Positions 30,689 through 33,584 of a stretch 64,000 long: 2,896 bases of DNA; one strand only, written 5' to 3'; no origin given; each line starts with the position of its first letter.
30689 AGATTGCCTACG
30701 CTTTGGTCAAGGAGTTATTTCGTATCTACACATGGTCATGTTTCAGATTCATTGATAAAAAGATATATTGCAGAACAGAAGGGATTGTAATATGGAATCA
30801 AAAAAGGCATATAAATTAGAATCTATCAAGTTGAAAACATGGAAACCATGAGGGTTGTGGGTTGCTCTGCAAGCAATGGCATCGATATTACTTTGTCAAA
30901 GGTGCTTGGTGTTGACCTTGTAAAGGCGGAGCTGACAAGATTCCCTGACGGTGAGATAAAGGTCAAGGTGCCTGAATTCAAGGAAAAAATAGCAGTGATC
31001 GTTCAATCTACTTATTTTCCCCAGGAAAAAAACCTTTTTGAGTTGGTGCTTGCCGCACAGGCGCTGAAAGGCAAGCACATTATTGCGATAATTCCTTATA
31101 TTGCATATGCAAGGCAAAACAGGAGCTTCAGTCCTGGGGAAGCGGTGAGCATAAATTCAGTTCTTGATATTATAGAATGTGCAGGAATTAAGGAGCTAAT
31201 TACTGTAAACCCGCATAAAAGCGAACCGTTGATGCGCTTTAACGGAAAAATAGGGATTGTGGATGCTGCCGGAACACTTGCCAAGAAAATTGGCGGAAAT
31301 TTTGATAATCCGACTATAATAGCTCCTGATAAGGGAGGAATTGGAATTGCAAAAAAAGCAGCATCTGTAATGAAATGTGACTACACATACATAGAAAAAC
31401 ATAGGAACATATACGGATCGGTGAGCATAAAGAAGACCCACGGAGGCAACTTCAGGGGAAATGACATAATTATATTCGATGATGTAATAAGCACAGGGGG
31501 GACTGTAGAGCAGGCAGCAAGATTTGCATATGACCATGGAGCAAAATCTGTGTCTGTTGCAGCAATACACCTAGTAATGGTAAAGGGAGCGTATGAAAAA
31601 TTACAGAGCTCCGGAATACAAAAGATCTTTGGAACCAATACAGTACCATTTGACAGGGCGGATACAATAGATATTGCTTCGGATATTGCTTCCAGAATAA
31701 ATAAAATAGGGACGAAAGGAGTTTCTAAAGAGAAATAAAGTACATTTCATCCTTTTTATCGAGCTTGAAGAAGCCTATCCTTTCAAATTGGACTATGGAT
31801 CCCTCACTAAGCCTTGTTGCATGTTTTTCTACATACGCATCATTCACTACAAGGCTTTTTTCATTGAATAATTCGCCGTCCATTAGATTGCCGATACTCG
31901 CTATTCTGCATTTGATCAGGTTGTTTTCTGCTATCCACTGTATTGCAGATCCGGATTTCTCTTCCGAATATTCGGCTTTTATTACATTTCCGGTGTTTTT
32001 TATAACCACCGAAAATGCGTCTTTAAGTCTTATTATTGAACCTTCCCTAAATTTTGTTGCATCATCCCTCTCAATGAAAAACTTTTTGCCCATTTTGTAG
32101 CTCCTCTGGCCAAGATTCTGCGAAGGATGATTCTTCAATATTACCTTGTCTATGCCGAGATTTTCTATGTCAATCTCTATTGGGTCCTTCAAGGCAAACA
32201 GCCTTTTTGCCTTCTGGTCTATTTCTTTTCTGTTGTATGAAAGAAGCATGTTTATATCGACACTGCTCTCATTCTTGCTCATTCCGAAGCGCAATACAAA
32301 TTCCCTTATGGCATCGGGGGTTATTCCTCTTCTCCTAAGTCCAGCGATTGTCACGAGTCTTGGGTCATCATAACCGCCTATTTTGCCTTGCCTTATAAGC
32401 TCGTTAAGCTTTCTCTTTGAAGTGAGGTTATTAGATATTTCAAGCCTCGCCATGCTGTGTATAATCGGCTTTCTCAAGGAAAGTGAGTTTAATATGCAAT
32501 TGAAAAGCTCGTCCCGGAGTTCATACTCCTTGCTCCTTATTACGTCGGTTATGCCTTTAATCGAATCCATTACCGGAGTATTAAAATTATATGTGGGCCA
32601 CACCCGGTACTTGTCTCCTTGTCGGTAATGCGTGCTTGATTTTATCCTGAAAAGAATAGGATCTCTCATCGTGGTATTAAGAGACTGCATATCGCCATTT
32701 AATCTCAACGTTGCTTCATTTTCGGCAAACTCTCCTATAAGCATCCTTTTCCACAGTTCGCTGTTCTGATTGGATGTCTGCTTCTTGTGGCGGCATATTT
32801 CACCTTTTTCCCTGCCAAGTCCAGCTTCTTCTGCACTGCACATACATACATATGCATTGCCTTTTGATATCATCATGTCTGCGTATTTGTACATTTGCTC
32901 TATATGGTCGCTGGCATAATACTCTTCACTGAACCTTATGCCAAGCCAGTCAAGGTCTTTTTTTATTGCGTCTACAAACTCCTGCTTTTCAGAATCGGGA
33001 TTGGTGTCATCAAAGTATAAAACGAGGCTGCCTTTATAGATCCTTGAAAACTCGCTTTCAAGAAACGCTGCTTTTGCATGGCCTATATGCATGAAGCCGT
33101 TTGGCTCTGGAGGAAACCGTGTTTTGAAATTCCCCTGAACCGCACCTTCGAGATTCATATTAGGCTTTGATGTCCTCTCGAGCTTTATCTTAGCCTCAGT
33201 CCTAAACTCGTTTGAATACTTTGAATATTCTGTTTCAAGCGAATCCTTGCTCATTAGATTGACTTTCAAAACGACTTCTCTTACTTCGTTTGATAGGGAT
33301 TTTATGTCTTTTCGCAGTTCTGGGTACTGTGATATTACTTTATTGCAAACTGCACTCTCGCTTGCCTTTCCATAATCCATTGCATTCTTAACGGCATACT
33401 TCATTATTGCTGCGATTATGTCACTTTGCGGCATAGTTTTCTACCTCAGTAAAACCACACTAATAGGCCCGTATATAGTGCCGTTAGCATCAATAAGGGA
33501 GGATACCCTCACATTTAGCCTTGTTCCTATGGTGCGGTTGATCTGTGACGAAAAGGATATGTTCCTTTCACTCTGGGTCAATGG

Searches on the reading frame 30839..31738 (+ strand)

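Call 25: search_protein_families(library=pfam, proteins=[window:30839-31738:+], max_evalue=0.001)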
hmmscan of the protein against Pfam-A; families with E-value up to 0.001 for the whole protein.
window:30839-31738:+ (299 aa): 4 families
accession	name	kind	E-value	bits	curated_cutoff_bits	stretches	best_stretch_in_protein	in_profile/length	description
PF13793.12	Pribosyltran_N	-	1.6e-20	73.6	25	1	5-116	2-117/117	N-terminal domain of ribose phosphate pyrophosphokinase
PF00156.33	Pribosyltran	-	3.5e-15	56.1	26.3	1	141-255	12-132/158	Phosphoribosyl transferase domain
PF14572.12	Pribosyl_synth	-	9.5e-08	32.6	27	1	203-290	79-173/184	Phosphoribosyl synthetase-associated domain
PF24390.1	PRTase-CE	-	6e-05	23.5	27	1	184-258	83-158/253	PRTase-CE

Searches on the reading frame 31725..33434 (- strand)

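Call 67: search_protein_families(library=pfam, proteins=[window:31725-33434:-], max_evalue=1e-8)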
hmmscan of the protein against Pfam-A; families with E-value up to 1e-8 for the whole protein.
window:31725-33434:- (569 aa): 3 families
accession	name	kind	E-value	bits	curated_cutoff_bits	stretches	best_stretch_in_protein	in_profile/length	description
PF00749.27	tRNA-synt_1c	-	7.1e-83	278.5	23.4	1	104-406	3-313/314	tRNA synthetases class I (E and Q), catalytic domain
PF03950.23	tRNA-synt_1c_C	-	1.2e-14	54.7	23.9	1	409-486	1-85/91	tRNA synthetases class I (E and Q), anti-codon binding domain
PF20974.2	tRNA-synt_1c_C2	-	2.3e-11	44.6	23.9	1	498-559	2-69/69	tRNA synthetases class I (E and Q), anti-codon binding domain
